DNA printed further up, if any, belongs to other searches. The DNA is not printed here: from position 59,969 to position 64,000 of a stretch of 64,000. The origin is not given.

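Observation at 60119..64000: Uninterrupted ORF of more than 1294 codons, missing from the ORF track, encoding a secreted trypsin-like protease fused to redox and heme-binding modules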

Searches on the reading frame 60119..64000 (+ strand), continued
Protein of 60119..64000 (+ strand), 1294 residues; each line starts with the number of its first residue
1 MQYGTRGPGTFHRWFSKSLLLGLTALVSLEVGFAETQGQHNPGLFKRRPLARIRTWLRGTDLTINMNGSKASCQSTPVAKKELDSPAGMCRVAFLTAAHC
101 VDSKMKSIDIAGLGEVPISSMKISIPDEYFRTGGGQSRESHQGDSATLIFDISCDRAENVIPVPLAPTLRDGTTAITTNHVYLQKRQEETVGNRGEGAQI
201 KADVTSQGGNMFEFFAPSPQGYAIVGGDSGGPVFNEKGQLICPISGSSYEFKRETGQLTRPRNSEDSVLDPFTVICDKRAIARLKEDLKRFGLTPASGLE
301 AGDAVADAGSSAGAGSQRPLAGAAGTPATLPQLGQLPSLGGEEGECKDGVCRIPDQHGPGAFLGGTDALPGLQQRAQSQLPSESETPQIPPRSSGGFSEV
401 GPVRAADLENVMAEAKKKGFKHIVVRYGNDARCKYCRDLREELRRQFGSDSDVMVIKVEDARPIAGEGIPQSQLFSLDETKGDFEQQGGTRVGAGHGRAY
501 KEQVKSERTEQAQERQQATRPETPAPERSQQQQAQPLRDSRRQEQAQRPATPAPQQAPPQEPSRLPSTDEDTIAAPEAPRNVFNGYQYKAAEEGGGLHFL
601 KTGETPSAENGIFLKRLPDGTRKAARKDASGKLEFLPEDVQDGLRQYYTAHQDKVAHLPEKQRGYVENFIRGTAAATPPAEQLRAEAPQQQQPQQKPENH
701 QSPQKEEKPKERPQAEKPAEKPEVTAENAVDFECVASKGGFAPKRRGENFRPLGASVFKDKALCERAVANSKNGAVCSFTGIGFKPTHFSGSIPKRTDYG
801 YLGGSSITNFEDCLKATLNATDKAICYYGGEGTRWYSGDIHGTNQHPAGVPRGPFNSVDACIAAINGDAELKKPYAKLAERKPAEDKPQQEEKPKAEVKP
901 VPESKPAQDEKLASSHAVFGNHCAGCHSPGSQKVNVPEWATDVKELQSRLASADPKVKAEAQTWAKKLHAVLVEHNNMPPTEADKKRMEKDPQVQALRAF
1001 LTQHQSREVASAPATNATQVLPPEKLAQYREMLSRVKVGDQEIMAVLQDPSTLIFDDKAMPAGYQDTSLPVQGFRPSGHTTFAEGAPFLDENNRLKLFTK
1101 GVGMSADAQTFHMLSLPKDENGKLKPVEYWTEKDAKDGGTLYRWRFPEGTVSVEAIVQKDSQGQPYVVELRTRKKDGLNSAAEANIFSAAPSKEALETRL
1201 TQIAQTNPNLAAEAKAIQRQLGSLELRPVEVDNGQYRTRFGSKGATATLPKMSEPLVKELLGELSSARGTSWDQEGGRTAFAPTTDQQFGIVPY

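Call 51: search_protein_families(library=pfam, proteins=[P0005, P0006, P0007, P0008, P0010, P0012, P0009], max_evalue=0.5)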
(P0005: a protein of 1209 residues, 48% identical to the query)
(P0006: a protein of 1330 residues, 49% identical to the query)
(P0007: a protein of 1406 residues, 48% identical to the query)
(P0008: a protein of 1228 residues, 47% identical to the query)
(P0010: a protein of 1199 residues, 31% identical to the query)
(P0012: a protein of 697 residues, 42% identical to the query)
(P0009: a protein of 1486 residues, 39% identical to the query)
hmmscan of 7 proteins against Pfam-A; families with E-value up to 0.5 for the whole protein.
P0005 (1209 aa): 4 families
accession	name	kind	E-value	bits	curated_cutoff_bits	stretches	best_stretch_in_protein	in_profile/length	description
PF00089.32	Trypsin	-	1e-05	25.9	20.6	1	96-255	38-205/220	Trypsin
PF13365.12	Trypsin_2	-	0.0022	19.2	27.6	1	95-242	12-142/144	Trypsin-like peptidase domain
PF16694.10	Cytochrome_P460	-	0.022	15.6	27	0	911-961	3-54/125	Cytochrome P460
PF22113.1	Mtrc-MtrF_II-IV_dom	-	0.18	11.7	30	0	1109-1121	118-130/176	Outer membrane cytochrome MtrC/MtrF-like, domains II/IV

P0006 (1330 aa): 5 families
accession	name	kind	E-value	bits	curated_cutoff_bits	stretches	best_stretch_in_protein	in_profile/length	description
PF00089.32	Trypsin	-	4.4e-06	27.1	20.6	1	96-248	38-198/220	Trypsin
PF13442.11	Cytochrome_CBB3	-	0.00084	20.1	27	1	825-887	4-67/68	Cytochrome C oxidase, cbb3-type, subunit III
PF13365.12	Trypsin_2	-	0.016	16.4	27.6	1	95-242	12-142/144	Trypsin-like peptidase domain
PF20769.2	YPEB_N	-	0.22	11.9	27.3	0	848-892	70-114/136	YpeB N-terminal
PF09699.15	Paired_CXXCH_1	-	0.3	11.3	20.6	0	830-840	4-14/41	Doubled CXXCH motif (Paired_CXXCH_1)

P0007 (1406 aa): 5 families
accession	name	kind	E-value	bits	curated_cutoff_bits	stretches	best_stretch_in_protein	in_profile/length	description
PF00089.32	Trypsin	-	0.00078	19.8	20.6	1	96-243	38-198/220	Trypsin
PF13365.12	Trypsin_2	-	0.024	15.8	27.6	1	95-237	12-142/144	Trypsin-like peptidase domain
PF09699.15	Paired_CXXCH_1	-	0.066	13.4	20.6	0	1296-1310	3-17/41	Doubled CXXCH motif (Paired_CXXCH_1)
PF14522.11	Cytochrome_C7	-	0.12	12.6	24.8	0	888-904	13-29/67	Cytochrome c7 and related cytochrome c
PF22113.1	Mtrc-MtrF_II-IV_dom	-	0.23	11.4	30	0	884-912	77-104/176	Outer membrane cytochrome MtrC/MtrF-like, domains II/IV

P0008 (1228 aa): 5 families
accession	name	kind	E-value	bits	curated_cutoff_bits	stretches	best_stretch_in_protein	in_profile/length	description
PF00089.32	Trypsin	-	1.3e-07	32.1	20.6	1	83-234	33-198/220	Trypsin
PF13365.12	Trypsin_2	-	0.0024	19.1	27.6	1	85-228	13-142/144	Trypsin-like peptidase domain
PF14522.11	Cytochrome_C7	-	0.044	14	24.8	0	1132-1145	38-51/67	Cytochrome c7 and related cytochrome c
PF13442.11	Cytochrome_CBB3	-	0.097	13.5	27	0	1133-1154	9-25/68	Cytochrome C oxidase, cbb3-type, subunit III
PF09699.15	Paired_CXXCH_1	-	0.15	12.2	20.6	0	1133-1148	4-19/41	Doubled CXXCH motif (Paired_CXXCH_1)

P0010 (1199 aa): 5 families
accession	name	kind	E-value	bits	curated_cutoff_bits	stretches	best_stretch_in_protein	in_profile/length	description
PF00034.26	Cytochrom_C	-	0.0023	19.6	21.3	0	703-761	8-70/90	Cytochrome c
PF13442.11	Cytochrome_CBB3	-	0.0038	17.9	27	0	1094-1113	4-22/68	Cytochrome C oxidase, cbb3-type, subunit III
PF09699.15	Paired_CXXCH_1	-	0.056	13.6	20.6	0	1099-1116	4-21/41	Doubled CXXCH motif (Paired_CXXCH_1)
PF00089.32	Trypsin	-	0.12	12.6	20.6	0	304-420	85-198/220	Trypsin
PF14522.11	Cytochrome_C7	-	0.17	12.2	24.8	0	1100-1110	12-22/67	Cytochrome c7 and related cytochrome c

P0012 (697 aa): 5 families
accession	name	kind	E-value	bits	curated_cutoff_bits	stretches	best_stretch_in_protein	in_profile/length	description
PF13442.11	Cytochrome_CBB3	-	3.8e-06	27.6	27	1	215-276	10-52/68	Cytochrome C oxidase, cbb3-type, subunit III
PF00978.26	RdRP_2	-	0.013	14.8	27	1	227-361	74-196/440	RNA dependent RNA polymerase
PF22113.1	Mtrc-MtrF_II-IV_dom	-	0.052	13.5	30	0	614-628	3-17/176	Outer membrane cytochrome MtrC/MtrF-like, domains II/IV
PF07627.16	PSCyt3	-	0.1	13.4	27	0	609-629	58-80/98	Protein of unknown function (DUF1588)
PF14522.11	Cytochrome_C7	-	0.12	12.7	24.8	0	616-625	40-49/67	Cytochrome c7 and related cytochrome c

P0009 (1486 aa): 6 families
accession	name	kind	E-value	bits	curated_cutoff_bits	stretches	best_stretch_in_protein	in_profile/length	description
PF00089.32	Trypsin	-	8.9e-05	22.8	20.6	1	283-451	37-200/220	Trypsin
PF13365.12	Trypsin_2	-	0.00029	22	27.6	1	283-444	12-143/144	Trypsin-like peptidase domain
PF13442.11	Cytochrome_CBB3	-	0.0017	19.1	27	1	989-1055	5-51/68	Cytochrome C oxidase, cbb3-type, subunit III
PF11065.13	DUF2866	-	0.066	13.7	25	1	1005-1039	16-49/63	Protein of unknown function (DUF2866)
PF14522.11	Cytochrome_C7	-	0.073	13.3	24.8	0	1404-1421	36-53/67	Cytochrome c7 and related cytochrome c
PF22113.1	Mtrc-MtrF_II-IV_dom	-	0.43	10.5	30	0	1407-1419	4-16/176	Outer membrane cytochrome MtrC/MtrF-like, domains II/IV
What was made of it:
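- One clade has a sub-threshold Pfam P460 hit on the same beta core (call 51).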

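Call 60: search_solved_structures(query=A4, max_evalue=10, show_alignments=3)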
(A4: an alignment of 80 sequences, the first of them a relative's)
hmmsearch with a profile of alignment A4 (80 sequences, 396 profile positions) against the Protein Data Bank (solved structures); distinct sequences matched with E-value up to 10: 6.
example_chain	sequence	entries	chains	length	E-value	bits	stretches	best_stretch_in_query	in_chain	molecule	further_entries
4y6c_A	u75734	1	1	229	0.32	12.9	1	205-267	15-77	ANSERINA PUTATIVE KINESIN LIGHT chain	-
4y6w_A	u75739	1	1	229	0.48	12.3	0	205-267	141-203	NaB(AB)3ACb - light chain TPR-like repeats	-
2e87_A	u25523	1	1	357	0.5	12.2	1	218-274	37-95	Hypothetical protein PH1320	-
9dt9_A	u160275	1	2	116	0.64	11.9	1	195-266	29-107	231_C2_TrkA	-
9wt9_A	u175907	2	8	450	3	9.7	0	309-338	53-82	Cytochrome c,Multiheme cytochrome c selenoprotein mutant (MccSep U325A) | Cytochrome c,Multiheme cytochrome c selenoprotein (MccSep)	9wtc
9wt8_A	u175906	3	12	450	3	9.7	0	309-338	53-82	Cytochrome c,Multiheme cytochrome c selenoprotein (MccSep)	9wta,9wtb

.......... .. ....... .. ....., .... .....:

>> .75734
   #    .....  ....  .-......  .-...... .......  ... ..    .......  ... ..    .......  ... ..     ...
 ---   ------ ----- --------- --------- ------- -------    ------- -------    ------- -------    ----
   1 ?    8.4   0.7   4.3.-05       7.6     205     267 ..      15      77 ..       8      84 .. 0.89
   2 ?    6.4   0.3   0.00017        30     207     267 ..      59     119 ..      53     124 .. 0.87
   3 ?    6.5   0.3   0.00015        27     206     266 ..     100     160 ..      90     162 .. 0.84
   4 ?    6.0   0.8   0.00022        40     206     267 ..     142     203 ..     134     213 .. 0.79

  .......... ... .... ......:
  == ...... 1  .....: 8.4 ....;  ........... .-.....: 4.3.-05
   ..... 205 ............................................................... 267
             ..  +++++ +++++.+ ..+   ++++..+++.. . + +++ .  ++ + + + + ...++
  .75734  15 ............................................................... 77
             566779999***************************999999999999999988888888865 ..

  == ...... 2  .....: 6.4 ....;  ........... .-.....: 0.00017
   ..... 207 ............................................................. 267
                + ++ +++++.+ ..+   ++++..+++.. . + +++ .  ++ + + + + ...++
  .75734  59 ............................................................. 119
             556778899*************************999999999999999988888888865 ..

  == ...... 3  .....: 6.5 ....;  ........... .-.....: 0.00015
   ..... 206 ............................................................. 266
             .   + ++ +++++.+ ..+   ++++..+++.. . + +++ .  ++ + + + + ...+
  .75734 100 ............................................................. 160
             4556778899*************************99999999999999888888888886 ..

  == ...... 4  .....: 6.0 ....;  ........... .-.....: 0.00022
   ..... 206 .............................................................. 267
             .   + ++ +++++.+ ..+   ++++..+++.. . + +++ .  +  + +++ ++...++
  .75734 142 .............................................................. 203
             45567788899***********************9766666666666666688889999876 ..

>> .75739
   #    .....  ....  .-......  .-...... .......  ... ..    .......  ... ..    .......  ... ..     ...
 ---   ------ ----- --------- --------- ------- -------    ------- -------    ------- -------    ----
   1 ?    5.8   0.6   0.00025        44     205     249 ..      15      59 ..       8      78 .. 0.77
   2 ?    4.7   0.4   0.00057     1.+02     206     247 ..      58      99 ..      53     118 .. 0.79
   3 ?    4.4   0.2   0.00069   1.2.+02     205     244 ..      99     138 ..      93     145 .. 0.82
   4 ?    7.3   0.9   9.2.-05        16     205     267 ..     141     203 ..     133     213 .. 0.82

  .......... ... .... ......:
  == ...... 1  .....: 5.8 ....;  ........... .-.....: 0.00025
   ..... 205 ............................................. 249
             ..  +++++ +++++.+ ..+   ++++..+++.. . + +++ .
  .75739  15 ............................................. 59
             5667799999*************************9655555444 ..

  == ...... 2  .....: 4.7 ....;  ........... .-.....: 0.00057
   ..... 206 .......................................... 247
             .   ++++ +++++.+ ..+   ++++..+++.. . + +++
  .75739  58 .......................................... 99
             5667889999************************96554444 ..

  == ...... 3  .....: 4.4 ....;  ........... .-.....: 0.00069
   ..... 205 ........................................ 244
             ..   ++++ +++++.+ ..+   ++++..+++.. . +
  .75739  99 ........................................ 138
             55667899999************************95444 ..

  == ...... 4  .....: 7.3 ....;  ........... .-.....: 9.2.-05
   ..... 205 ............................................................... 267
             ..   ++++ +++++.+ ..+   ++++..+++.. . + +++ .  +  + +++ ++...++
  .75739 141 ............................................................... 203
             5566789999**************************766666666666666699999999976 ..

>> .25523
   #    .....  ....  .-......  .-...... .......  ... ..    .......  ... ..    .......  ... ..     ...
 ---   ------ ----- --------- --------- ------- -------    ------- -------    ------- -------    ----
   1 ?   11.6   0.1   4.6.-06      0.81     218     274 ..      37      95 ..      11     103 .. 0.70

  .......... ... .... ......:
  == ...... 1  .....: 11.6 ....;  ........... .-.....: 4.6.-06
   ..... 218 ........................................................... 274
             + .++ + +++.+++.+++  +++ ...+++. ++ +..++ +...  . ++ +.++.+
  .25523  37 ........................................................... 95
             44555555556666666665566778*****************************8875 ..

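Call 65: find_related_loci(query=A5, collection=genome_contigs, flank=8000)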
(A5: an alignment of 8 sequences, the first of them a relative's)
Query A5 (380 aa) in genome_contigs; peptide patterns used: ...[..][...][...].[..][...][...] (x = any residue, [..] = any of these).
86 stretches matched a pattern; 1 encode a relative of the query (tblastn E <= 1e-3); 1 distinct loci.
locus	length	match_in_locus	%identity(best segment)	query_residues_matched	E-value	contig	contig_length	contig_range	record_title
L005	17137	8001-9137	43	5-376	1e-87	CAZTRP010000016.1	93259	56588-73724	MAG TPA_asm: uncultured Pseudobdellovibrionaceae bacterium isolate SRP296810_co1_59 genome assembly, contig: NODE_207_le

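Call 72: search_protein_families(library=pfam, alignment_id=A4, max_evalue=1)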
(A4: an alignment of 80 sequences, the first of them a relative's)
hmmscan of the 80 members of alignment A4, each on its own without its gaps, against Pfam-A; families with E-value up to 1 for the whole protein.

A. member 1, L001:13028-14167:+ (380 aa): 0 families

B. families by the number of members that match (of 80 scanned): 29 families (the first 25 are shown)
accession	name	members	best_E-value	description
PF07627.16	PSCyt3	4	0.027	Protein of unknown function (DUF1588)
PF14279.12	HNH_5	3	0.086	HNH endonuclease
PF11845.13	Tll0287-like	2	0.23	Tll0287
PF09960.14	DUF2194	1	0.011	Uncharacterised protein conserved in bacteria (DUF2194)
PF00034.26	Cytochrom_C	1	0.03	Cytochrome c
PF22696.2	Putative_PNPOx_2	1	0.036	Pyridoxamine 5'-phosphate oxidase-like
PF14441.12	OTT_1508_deam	1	0.045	OTT_1508-like deaminase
PF23121.1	SPOC_AIPP2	1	0.051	AIPP2, SPOC-like domain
PF03892.19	NapB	1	0.055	Nitrate reductase cytochrome c-type subunit (NapB)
PF17606.7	DUF5502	1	0.058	Family of unknown function (DUF5502)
PF04085.20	MreC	1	0.059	Rod shape-determining protein MreC, barrel core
PF17832.7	Pre-PUA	1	0.065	Pre-PUA-like domain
PF00756.26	Esterase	1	0.068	Putative esterase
PF22113.1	Mtrc-MtrF_II-IV_dom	1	0.078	Outer membrane cytochrome MtrC/MtrF-like, domains II/IV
PF16386.10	DUF4995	1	0.1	Domain of unknown function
PF16694.10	Cytochrome_P460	1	0.22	Cytochrome P460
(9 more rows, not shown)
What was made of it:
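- On Cytochrome P460 / c'-beta (PF16694): One of 80 family members hits at E = 0.22 (calls 51, 72).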
